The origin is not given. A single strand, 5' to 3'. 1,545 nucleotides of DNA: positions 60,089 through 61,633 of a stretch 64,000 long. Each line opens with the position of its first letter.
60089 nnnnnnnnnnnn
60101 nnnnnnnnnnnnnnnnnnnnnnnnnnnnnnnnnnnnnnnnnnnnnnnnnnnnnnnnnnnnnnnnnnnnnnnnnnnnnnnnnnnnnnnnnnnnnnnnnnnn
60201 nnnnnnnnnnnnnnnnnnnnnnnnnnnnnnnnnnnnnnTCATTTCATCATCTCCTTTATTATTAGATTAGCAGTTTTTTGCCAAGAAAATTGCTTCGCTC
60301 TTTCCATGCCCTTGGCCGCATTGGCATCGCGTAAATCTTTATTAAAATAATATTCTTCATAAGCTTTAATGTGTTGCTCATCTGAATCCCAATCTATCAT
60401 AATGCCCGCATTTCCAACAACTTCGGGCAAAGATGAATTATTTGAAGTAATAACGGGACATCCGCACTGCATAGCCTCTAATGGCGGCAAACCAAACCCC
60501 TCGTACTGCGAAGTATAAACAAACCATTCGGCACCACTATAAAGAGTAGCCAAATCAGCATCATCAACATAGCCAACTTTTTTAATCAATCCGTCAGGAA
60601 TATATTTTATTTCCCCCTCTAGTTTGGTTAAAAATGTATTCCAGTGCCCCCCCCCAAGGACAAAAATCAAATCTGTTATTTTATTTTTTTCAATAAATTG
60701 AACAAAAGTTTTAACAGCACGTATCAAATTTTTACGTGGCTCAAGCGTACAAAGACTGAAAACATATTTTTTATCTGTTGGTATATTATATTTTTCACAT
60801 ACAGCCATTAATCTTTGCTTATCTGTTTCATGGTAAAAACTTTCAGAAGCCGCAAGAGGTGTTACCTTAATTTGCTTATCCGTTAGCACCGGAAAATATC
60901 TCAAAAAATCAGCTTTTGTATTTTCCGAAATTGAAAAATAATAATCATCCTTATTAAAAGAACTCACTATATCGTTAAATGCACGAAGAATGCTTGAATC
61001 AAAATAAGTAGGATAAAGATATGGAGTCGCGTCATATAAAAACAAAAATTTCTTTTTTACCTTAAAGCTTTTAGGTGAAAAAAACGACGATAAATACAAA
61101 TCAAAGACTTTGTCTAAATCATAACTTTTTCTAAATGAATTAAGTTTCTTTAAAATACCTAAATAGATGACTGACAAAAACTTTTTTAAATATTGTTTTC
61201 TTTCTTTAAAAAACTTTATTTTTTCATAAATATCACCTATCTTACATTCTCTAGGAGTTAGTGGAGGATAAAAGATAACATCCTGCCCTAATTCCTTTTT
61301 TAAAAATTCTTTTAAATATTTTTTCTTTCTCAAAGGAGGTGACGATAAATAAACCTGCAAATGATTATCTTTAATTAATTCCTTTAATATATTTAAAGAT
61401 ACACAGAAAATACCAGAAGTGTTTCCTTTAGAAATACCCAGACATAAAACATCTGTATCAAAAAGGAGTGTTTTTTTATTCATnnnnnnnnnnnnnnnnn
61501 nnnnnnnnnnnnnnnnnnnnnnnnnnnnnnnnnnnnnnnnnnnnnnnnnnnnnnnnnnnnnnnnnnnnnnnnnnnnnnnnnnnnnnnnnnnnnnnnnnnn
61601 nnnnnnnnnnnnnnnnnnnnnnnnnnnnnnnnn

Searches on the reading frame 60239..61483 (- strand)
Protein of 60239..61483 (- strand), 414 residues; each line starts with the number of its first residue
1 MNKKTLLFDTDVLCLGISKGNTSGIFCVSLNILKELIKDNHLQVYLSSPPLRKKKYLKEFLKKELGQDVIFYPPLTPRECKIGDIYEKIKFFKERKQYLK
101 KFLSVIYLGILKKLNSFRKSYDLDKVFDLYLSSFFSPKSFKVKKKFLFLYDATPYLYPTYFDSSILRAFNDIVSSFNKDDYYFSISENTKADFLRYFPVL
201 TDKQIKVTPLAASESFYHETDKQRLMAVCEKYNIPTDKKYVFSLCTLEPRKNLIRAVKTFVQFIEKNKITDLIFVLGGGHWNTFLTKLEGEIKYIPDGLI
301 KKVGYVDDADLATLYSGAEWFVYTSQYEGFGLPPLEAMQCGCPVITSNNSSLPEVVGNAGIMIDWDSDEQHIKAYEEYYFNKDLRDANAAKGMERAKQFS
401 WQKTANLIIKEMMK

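Call 31: search_protein_families(library=pfam, proteins=[window:60239-61483:-], max_evalue=0.00001)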
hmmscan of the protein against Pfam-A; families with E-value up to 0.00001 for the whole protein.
window:60239-61483:- (414 aa): 4 families
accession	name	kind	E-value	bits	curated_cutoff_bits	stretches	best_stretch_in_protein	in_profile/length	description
PF00534.26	Glycos_transf_1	-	1.3e-23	83.8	26.4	1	230-386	7-163/172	Glycosyl transferases group 1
PF13692.12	Glyco_trans_1_4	-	1.9e-18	67.5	27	1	240-373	3-134/142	Glycosyl transferases group 1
PF13524.12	Glyco_trans_1_2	-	1e-07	32.4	25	1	259-407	4-141/144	Glycosyl transferase-like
PF20706.3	GT4-conflict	-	9.2e-07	28.6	26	1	307-356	271-320/385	Family 4 Glycosyltransferase in conflict systems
